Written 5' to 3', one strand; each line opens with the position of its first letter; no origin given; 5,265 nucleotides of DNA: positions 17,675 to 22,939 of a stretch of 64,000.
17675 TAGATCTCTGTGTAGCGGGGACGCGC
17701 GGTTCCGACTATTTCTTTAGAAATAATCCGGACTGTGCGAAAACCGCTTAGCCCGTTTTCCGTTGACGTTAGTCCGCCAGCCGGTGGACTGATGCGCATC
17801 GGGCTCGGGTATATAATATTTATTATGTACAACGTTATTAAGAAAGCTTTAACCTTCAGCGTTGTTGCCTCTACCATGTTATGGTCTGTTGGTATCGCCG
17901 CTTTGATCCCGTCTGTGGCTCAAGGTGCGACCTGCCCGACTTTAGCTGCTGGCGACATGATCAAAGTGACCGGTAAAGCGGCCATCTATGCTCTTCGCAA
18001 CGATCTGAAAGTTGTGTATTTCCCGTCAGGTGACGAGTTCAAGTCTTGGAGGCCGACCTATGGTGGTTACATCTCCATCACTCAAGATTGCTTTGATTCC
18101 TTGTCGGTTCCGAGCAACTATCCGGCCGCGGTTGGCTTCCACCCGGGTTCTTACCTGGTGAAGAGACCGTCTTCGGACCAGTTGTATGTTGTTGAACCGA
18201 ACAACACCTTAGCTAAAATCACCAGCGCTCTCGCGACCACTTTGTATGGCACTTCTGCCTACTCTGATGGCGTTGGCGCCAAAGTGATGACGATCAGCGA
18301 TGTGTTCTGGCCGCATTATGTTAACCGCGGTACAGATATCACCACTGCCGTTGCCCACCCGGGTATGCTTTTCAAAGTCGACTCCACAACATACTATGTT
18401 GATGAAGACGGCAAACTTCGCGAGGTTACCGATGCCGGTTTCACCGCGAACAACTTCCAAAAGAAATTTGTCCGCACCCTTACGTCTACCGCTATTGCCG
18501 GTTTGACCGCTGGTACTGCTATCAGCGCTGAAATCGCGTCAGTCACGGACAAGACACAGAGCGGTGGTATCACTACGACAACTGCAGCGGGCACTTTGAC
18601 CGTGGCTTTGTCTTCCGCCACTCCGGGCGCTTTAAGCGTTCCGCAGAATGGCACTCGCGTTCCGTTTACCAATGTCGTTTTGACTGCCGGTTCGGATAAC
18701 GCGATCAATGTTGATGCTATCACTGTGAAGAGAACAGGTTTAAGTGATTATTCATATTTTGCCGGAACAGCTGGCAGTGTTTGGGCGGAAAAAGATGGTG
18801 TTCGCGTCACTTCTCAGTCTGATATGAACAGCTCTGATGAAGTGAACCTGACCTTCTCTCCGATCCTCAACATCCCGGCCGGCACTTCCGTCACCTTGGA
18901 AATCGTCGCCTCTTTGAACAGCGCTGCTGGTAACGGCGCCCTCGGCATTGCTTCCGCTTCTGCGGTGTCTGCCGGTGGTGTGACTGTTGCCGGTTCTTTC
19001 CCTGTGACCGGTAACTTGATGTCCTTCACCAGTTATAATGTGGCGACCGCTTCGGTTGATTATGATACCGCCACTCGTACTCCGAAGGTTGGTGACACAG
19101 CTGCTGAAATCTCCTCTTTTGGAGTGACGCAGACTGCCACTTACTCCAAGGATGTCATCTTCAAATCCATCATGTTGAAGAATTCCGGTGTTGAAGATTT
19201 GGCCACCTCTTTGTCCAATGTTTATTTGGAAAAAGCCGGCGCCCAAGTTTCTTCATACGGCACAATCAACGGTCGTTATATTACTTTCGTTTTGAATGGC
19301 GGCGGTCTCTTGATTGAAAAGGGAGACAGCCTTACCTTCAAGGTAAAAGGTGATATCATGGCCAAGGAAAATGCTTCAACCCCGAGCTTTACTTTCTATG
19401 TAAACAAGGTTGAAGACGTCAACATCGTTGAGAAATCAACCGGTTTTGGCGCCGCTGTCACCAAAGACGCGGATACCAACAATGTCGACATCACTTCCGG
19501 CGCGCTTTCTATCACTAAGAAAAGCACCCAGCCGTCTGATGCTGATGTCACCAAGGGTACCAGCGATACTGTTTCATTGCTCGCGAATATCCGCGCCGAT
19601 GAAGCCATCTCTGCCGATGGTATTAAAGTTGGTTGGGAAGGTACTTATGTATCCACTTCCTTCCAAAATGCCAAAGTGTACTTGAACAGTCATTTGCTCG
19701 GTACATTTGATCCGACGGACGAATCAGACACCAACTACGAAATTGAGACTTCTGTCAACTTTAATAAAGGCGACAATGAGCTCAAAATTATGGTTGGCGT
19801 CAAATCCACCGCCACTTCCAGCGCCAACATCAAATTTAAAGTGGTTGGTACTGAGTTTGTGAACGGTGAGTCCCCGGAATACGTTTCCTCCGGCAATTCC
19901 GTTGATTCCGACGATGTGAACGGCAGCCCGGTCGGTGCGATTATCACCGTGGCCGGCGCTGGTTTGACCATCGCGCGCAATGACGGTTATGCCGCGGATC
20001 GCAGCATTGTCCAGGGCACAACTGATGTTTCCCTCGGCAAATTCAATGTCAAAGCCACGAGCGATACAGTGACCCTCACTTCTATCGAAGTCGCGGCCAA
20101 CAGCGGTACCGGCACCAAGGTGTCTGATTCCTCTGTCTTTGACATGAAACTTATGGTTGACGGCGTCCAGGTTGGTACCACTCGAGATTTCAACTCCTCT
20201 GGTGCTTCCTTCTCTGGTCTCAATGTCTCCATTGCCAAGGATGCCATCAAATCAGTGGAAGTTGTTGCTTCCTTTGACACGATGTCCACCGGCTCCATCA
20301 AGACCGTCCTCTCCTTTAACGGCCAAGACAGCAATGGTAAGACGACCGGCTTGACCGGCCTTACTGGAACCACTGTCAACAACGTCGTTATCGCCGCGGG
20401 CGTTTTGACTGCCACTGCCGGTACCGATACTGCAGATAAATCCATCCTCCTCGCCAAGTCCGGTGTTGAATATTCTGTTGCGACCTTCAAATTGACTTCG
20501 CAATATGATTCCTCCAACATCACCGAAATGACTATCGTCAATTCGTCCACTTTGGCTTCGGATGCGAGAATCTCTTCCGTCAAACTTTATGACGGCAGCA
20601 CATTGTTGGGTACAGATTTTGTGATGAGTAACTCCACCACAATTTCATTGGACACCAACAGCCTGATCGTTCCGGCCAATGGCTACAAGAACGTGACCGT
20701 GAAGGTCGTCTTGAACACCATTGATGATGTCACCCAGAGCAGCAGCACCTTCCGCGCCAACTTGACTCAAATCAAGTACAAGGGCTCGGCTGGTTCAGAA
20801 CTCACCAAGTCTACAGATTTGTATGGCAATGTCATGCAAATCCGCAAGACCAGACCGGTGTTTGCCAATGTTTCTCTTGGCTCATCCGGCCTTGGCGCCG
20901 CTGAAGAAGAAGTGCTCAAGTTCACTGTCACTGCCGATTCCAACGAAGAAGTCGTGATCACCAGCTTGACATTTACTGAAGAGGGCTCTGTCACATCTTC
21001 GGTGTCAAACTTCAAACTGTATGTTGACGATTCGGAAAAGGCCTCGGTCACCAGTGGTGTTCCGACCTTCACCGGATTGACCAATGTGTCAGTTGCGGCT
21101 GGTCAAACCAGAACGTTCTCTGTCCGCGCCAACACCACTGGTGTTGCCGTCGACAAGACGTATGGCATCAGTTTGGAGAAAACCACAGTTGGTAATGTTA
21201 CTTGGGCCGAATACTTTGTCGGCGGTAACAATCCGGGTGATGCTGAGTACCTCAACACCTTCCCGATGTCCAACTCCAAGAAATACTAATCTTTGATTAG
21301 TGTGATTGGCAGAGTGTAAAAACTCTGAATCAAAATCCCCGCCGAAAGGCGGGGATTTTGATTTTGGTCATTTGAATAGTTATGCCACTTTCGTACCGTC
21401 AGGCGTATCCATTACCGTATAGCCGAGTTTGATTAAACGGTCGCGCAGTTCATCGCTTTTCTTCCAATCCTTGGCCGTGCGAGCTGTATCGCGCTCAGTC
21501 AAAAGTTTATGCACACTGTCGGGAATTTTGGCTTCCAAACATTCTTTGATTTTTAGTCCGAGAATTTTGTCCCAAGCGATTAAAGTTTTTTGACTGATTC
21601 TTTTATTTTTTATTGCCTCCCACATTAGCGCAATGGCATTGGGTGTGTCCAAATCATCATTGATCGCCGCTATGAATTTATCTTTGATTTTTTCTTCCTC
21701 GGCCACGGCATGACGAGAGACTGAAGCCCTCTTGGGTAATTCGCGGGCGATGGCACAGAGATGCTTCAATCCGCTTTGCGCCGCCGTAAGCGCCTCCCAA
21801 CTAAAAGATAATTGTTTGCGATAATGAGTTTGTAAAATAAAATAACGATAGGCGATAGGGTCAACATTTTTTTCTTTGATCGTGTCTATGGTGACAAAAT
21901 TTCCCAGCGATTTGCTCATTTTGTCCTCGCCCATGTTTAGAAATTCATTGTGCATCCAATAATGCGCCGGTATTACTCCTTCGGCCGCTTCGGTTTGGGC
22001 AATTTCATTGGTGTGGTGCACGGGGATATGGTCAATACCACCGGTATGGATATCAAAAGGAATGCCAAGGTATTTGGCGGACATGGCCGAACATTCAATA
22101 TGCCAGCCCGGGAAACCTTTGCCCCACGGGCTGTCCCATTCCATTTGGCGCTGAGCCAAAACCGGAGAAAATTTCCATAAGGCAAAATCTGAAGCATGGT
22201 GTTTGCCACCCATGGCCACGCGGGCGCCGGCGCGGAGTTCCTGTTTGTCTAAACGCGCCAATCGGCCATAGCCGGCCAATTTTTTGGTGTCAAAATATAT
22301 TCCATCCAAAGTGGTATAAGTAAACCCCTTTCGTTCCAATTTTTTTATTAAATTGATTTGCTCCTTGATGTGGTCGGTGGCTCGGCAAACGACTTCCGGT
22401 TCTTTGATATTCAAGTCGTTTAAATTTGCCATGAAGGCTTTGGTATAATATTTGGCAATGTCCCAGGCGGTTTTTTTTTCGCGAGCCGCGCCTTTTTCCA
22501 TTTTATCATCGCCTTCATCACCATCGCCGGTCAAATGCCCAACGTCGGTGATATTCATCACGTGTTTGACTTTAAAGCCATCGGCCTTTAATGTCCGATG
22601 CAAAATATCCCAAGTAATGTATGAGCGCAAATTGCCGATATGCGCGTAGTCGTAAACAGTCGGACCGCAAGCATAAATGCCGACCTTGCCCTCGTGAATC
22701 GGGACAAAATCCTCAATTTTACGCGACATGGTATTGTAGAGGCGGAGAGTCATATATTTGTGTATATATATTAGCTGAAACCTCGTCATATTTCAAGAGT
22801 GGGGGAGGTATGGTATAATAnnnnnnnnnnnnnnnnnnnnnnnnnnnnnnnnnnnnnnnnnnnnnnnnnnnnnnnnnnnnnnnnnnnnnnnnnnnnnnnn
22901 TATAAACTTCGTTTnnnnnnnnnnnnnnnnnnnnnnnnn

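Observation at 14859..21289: ECF sigma / anti-sigma locus with palindromic operators, flanked by giant surface proteins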

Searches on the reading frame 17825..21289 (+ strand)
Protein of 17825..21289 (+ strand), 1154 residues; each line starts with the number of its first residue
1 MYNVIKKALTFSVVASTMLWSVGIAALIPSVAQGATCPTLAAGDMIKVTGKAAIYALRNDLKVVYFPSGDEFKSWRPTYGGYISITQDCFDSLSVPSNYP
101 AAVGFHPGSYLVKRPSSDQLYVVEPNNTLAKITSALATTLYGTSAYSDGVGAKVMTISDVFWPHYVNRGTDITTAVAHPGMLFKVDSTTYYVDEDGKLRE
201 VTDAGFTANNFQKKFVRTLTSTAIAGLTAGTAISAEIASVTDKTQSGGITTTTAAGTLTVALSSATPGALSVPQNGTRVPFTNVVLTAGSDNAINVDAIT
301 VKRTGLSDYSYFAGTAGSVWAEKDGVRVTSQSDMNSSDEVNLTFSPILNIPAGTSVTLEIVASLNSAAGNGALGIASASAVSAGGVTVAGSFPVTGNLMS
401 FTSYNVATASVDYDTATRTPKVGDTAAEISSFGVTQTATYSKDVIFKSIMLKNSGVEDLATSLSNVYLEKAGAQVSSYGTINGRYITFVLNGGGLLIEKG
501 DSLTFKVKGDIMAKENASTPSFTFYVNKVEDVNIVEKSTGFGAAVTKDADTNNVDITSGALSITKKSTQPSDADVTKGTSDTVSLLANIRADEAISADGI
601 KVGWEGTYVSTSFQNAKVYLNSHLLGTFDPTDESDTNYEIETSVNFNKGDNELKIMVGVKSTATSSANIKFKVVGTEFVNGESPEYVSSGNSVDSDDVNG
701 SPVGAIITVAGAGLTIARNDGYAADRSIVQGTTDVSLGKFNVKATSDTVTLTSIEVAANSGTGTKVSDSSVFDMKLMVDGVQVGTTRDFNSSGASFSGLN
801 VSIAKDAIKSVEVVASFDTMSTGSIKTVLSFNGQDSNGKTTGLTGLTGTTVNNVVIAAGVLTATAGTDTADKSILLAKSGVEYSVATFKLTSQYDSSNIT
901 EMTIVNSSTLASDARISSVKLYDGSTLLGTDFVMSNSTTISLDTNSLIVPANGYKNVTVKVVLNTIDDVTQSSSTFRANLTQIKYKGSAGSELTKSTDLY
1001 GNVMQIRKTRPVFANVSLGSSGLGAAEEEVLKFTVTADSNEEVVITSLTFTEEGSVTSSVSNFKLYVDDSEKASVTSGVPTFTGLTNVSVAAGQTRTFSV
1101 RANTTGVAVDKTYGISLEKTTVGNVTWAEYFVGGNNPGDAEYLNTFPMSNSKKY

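Call 5: search_protein_families(library=pfam, proteins=[window:17825-21289:+], max_evalue=0.01)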
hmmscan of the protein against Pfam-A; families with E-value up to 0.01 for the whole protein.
window:17825-21289:+ (1154 aa): 0 families

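Call 32: search_protein_families(library=ncbifam, proteins=[window:17825-21289:+], max_evalue=0.01)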
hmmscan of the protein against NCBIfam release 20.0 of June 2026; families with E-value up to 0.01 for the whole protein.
window:17825-21289:+ (1154 aa): 0 families

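Call 48: find_homologous_proteins(query=window:17825-21289:+, max_evalue=0.00001)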
Query window:17825-21289:+ (1154 aa): 270 proteins with E <= 0.00001 among 8000 candidates; the best 120 are listed.
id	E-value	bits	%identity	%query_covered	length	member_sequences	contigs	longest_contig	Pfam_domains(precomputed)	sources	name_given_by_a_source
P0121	0.0e+0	2429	100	100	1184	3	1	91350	-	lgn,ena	-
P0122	0.0e+0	1746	72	99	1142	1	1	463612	-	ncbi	-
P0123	0.0e+0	1719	71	100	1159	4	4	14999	-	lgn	-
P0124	0.0e+0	1618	67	100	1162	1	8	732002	-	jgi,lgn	jgi:hypothetical protein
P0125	0.0e+0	1595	65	100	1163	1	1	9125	-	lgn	-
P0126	0.0e+0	1529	66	100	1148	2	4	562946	-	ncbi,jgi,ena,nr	ncbi:MAG TPA: hypothetical protein P5230_01230 [Candidatus Magasanikbacteria bacterium]|nr:hypotheti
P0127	0.0e+0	1491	66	99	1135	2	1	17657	PF13364.13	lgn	-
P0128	0.0e+0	1474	64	100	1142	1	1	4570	PF13364.13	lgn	-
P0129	0.0e+0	1415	63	99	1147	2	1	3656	-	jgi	-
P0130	0.0e+0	1347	60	99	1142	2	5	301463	-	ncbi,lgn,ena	-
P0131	0.0e+0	1031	49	100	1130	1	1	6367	-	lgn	-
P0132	5.3e-293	993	48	99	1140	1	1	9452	-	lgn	-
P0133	1.3e-284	965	48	100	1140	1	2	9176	-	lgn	-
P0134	1.0e-283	962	50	99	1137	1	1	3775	-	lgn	-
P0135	3.7e-280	951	48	99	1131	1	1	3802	-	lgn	-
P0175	6.5e-195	668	40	95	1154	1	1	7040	-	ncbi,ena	-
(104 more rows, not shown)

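Call 68: predict_structure(alignment_id=A6)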
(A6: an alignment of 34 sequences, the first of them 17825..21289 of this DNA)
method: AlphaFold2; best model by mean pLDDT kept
length: 1154 residues; sequences in the alignment: 34
mean_pLDDT: 84.1   pTM: 0.43
mean pLDDT of the five models: 84.1, 83.7, 82.8, 82.6, 81.5
residues with pLDDT >= 90: 452; 70-90: 594; 50-70: 56; < 50: 52
segments of 3 or more residues with pLDDT < 50: 1-34, 97-99, 145-150, 246-254
pLDDT, mean of each block of 10 residues (from residue 1): 32 35 35 58 74 71 75 72 80 59 81 84 87 87 53 75 78 88 89 87 87 85 83 81 52 62 86 81 90 86 89 83 81 89 84 89 86 89 81 88 83 88 87 81 86 90 92 90 89 86 92 84 87 84 82 81 86 86 92 89 92 94 92 78 89 93 88 89 86 84 90 87 91 92 89 93 90 93 91 91 91 93 93 84 85 92 80 85 92 94 88 84 93 87 91 93 90 90 92 92 89 88 87 92 92 83 92 87 88 94 87 84 81 86 81 65
secondary structure, 60 per line:
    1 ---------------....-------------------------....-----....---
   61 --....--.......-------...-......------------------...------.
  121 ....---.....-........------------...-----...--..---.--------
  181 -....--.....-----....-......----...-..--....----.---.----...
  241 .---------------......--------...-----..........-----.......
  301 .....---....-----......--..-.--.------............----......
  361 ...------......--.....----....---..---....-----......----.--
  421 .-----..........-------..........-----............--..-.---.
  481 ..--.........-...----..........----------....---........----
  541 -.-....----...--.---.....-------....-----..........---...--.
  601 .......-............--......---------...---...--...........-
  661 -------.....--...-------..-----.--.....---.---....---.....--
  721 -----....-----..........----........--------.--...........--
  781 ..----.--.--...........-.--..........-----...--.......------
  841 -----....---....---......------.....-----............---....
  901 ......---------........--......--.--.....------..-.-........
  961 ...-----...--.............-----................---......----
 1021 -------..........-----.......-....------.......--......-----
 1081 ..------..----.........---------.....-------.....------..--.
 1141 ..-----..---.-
elements in order (helices of 4 or more, strands of 3 or more residues): H16-19 E45-48 E54-57 E63-66 H69-75 E83-85 H87-92 E111-113 E120-124 E128-132 H134-141 E154-156 E182-185 E188-192 E198-201 H203-208 H221-224 H238-241 E257-262 E271-273 E279-288 E294-305 H309-312 E318-323 E339-350 E355-363 E370-375 E387-390 E399-402 E408-413 E427-436 E444-453 H459-462 E463-470 E480-482 E485-490 E495-497 E502-511 E522-525 E532-536 E544-547 E552-554 E561-565 E573-576 E582-591 E595-597 E600-607 H609-612 E613-620 E623-628 E638-640 E644-646 E649-659 E668-672 E707-710 E714-718 E726-729 E735-744 E749-756 E771-778 E793-803 E808-817 E823-825 E828-834 E846-849 E853-856 E860-865 E872-876 E882-893 E897-906 E916-923 E926-931 E937-941 E953-963 E974-986 E992-1007 E1011-1016 E1028-1037 E1043-1049 E1051-1054 E1061-1067 E1070-1075 E1095-1103 E1113-1117 E1125-1129

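Call 71: fold_search(model_id=the predicted structure, library=pdb)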
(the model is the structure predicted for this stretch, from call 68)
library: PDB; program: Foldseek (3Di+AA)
matches with E <= 10: 1640; with E <= 0.001: 158
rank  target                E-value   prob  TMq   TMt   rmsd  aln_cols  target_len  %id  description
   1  9ijj_h                1.3e-15  1.00  0.16  0.14  26.7      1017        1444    7  In situ structure of the central apparatus in mouse sperm axoneme. (released 2025-06-04)
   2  8beg_B                7.6e-15  1.00  0.12  0.19  21.9       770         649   10  Structure of Ig-like domains from PrgB (released 2022-11-30)
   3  8beg_A                2.8e-14  1.00  0.12  0.18  21.8       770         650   11  Structure of Ig-like domains from PrgB (released 2022-11-30)
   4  9ijj_O                6.2e-14  1.00  0.16  0.15  42.3      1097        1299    9  In situ structure of the central apparatus in mouse sperm axoneme. (released 2025-06-04)
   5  9ijj_C                1.2e-13  1.00  0.11  0.13  25.7       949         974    9  In situ structure of the central apparatus in mouse sperm axoneme. (released 2025-06-04)
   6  9ijj_4I               2.3e-13  1.00  0.19  0.08  32.8       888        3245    7  In situ structure of the central apparatus in mouse sperm axoneme. (released 2025-06-04)
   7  7som_D                2.3e-13  1.00  0.12  0.10  50.0      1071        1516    9  Ciliary C2 central pair apparatus isolated from Chlamydomonas reinhardtii (released 2022-04-13)
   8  9ijj_4G               2.0e-12  1.00  0.12  0.05  37.3       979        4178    8  In situ structure of the central apparatus in mouse sperm axoneme. (released 2025-06-04)
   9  9ijj_4H               4.0e-12  1.00  0.16  0.06  33.0      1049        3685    8  In situ structure of the central apparatus in mouse sperm axoneme. (released 2025-06-04)
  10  7q1y_A                6.5e-12  1.00  0.10  0.09  53.1      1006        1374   10  X-ray structure of human A2ML1 (released 2022-04-20)
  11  9ijj_4A               2.3e-11  1.00  0.11  0.06  28.3       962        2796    7  In situ structure of the central apparatus in mouse sperm axoneme. (released 2025-06-04)
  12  9fx2                  5.6e-11  1.00  0.09  0.09  47.7      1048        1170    8  Structure of methylamine activated CD109 (released 2025-03-19)
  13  6rqj_B                4.4e-10  1.00  0.12  0.19  48.3       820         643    9  Structure of human complement C5 complexed with tick inhibitors OmCI, RaCI1 and CirpT1 (released 2020-01-08)
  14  8wa2_D                4.4e-10  1.00  0.15  0.12  26.6       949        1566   11  cryo-EM structure of native mastigonemes isolated from Chlamydomonas reinhardtii at 3.0 angstrom resolution (released 2024-04-10)
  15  9b4h_A                6.4e-10  1.00  0.16  0.11  20.4       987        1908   10  Chlamydomonas reinhardtii mastigoneme filament (released 2024-04-10)
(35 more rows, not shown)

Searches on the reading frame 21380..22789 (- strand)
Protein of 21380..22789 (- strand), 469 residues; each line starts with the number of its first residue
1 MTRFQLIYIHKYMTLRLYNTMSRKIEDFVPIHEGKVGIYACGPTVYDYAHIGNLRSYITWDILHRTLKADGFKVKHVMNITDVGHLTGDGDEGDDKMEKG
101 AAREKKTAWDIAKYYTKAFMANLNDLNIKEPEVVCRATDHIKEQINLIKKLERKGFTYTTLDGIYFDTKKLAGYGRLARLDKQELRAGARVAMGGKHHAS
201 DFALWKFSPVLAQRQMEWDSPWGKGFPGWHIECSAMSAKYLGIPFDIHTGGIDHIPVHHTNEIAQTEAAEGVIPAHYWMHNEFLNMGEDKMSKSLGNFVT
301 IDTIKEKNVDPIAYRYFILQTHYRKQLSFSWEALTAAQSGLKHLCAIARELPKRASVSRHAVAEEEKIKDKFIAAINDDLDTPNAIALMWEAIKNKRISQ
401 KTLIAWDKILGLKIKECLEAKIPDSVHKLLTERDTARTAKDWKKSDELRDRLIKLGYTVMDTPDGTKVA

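Call 5: search_protein_families(library=pfam, proteins=[window:21380-22789:-], max_evalue=0.01)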
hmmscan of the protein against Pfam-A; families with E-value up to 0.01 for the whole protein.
window:21380-22789:- (469 aa): 7 families
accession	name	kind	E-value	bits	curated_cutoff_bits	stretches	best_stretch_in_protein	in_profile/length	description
PF01406.26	tRNA-synt_1e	-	3.1e-99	332.6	27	1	28-338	2-300/301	tRNA synthetases class I (C) catalytic domain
PF09334.17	tRNA-synt_1g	-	7.4e-14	51.7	20.1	2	257-335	294-372/391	tRNA synthetases class I (M)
PF23493.1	CysS_C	-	2.5e-11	43.9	23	1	421-465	3-47/51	Cysteinyl-tRNA ligase anticodon binding domain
PF01921.24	tRNA-synt_1f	-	8.5e-08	31.9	27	1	236-343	228-334/360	tRNA synthetases class I (K)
PF09190.17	DALR_2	-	0.00018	22.4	22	1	371-395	1-25/57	DALR domain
PF00133.28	tRNA-synt_1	-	0.00065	19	22.7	0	243-329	327-413/414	tRNA synthetases class I (I, L, M and V)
PF00750.26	tRNA-synt_1d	-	0.0075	15.7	23.3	0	35-121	21-107/349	tRNA synthetases class I (R), catalytic domain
